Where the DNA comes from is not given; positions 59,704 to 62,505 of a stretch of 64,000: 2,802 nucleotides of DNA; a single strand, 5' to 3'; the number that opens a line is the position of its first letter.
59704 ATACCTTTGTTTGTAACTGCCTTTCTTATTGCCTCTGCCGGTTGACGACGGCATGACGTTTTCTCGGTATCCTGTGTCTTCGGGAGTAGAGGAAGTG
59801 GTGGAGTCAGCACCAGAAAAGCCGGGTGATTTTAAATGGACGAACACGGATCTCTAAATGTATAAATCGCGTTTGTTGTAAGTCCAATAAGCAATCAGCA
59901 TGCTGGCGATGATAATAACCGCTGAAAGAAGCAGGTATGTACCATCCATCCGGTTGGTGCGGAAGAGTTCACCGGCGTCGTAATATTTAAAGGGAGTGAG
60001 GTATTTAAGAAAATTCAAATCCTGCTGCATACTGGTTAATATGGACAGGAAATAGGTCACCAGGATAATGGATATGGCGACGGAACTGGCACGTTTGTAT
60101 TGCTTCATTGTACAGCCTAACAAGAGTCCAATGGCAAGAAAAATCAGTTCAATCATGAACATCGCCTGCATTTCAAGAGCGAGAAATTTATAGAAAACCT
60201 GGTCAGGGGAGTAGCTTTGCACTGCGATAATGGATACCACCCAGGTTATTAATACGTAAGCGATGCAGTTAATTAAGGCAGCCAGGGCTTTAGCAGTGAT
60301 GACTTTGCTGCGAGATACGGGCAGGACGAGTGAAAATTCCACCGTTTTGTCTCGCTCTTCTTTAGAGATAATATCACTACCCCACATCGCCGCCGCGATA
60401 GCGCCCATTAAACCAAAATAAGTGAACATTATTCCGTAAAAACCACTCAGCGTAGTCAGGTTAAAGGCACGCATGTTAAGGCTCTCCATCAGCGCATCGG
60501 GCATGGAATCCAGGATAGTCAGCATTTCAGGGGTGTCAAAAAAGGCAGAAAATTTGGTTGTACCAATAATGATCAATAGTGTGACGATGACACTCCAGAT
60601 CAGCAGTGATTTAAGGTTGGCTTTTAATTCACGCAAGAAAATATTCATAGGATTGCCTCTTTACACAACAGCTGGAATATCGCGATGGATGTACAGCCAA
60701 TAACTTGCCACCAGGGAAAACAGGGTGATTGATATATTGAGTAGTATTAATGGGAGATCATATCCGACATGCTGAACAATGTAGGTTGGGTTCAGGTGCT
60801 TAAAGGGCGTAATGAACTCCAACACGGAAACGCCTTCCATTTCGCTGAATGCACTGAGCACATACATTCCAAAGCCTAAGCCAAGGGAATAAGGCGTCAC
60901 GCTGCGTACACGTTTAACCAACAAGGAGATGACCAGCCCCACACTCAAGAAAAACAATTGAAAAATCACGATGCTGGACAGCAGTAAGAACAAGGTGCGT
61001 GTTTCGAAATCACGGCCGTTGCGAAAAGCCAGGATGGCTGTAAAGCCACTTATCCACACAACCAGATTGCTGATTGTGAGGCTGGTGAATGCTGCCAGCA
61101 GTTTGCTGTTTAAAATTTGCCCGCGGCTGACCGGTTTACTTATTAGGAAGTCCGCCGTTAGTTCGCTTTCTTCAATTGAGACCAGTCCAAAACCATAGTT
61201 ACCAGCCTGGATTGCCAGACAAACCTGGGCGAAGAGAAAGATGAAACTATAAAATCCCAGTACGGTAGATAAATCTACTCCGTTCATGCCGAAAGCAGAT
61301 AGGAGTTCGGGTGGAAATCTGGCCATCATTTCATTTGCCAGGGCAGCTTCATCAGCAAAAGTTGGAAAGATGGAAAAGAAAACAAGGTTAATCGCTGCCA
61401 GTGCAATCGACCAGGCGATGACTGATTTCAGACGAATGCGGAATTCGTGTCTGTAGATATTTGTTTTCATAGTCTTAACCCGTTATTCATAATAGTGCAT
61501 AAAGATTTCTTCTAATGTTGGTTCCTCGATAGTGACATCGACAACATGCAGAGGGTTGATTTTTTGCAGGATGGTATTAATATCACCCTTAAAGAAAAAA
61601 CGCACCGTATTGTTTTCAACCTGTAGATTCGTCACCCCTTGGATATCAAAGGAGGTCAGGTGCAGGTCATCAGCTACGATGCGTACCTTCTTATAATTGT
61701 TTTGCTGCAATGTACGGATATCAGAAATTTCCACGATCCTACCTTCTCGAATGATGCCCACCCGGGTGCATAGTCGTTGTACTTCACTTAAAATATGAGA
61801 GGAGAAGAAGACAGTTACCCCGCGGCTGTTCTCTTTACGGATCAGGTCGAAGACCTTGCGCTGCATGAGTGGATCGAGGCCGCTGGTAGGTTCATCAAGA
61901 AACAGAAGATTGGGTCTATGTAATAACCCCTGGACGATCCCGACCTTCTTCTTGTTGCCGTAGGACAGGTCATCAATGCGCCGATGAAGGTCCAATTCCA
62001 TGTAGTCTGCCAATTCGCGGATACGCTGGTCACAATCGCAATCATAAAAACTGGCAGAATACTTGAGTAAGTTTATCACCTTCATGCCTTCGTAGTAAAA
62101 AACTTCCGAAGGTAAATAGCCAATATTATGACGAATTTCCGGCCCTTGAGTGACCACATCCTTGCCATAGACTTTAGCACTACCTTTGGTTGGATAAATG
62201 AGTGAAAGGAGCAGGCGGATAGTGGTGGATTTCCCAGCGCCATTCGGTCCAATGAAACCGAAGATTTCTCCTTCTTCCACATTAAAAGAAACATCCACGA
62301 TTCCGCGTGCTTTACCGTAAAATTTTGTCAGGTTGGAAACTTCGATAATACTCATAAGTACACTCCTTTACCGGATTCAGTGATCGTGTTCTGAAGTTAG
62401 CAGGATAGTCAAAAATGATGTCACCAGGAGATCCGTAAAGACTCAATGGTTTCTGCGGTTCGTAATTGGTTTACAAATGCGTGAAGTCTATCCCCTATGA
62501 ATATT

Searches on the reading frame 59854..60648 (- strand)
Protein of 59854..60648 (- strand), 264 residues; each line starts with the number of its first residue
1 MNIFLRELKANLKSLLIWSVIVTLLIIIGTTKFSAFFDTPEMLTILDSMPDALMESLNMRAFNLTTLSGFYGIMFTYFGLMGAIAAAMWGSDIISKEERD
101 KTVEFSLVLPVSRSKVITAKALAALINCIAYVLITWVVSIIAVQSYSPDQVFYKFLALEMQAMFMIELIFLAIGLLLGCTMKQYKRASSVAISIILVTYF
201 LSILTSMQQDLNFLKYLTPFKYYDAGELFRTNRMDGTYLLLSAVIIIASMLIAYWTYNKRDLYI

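Call 28: search_protein_families(library=pfam, proteins=[window:59854-60648:-])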
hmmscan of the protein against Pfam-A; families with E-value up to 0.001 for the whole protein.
window:59854-60648:- (264 aa): 5 families
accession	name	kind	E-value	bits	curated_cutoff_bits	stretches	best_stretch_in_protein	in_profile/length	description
PF12679.13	ABC2_membrane_2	-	2.7e-32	112.6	27.2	1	1-262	1-283/283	ABC-2 family transporter protein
PF13346.12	ABC2_membrane_5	-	2.6e-09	37.3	25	1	76-254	37-201/205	ABC-2 family transporter protein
PF12730.13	ABC2_membrane_4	-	3.4e-06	27.6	27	1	65-197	44-176/179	ABC-2 family transporter protein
PF01061.29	ABC2_membrane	-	1.4e-05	25.2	26.9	1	52-222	51-201/211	ABC-2 type transporter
PF12698.13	ABC2_membrane_3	-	4e-05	23.3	31.6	1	68-220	158-308/347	ABC-2 family transporter protein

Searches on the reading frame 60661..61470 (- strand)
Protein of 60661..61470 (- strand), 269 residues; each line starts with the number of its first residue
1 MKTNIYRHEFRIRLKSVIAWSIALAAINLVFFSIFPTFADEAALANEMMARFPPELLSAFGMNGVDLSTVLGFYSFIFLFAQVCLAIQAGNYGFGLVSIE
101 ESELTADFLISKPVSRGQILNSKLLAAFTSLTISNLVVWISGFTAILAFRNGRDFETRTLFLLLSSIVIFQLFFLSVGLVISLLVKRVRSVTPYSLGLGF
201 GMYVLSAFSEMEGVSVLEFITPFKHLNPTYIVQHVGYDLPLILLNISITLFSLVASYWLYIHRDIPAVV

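Call 28: search_protein_families(library=pfam, proteins=[window:60661-61470:-])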
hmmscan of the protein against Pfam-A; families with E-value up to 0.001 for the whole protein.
window:60661-61470:- (269 aa): 2 families
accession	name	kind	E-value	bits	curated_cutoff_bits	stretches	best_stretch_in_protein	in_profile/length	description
PF12679.13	ABC2_membrane_2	-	2.9e-14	53.4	27.2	1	4-209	2-202/283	ABC-2 family transporter protein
PF13346.12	ABC2_membrane_5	-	0.00067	19.7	25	1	75-254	34-194/205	ABC-2 family transporter protein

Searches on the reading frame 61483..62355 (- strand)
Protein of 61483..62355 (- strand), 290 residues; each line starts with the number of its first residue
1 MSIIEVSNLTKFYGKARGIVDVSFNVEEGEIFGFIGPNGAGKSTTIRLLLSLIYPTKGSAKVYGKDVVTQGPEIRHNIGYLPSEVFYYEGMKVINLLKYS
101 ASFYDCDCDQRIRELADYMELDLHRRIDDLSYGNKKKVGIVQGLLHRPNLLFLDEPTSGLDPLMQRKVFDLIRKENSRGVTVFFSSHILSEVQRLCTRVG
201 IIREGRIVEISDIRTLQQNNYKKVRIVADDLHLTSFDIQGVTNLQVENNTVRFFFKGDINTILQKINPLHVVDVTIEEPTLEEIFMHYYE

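Call 28: search_protein_families(library=pfam, proteins=[window:61483-62355:-])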
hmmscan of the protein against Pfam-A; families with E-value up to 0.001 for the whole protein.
window:61483-62355:- (290 aa): 3 families
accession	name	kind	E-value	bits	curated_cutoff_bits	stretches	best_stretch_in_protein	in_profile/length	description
PF00005.33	ABC_tran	-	1.9e-26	93.7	25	1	21-158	3-137/137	ABC transporter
PF13304.12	AAA_21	-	4.5e-16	60.2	27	1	125-189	233-300/304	AAA domain, putative AbiEii toxin, Type IV TA system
PF13732.12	DrrA1-3_C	-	1.4e-06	29.3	27.4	1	212-288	5-80/81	ATP-binding protein DrrA1-3-like, C-terminal domain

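Call 86: find_encoding_contigs(protein=window:61483-62355:-, flank=10000, max_places=3)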
Protein window:61483-62355:- (290 aa): 1 contig read that carries it; 1 place shown.
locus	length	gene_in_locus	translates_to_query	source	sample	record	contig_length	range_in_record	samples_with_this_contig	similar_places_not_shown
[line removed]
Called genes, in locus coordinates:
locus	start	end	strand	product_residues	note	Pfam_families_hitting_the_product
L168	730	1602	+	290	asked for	PF00005:ABC_tran, PF13304:AAA_21, PF13732:DrrA1-3_C (weak)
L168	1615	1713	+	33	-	?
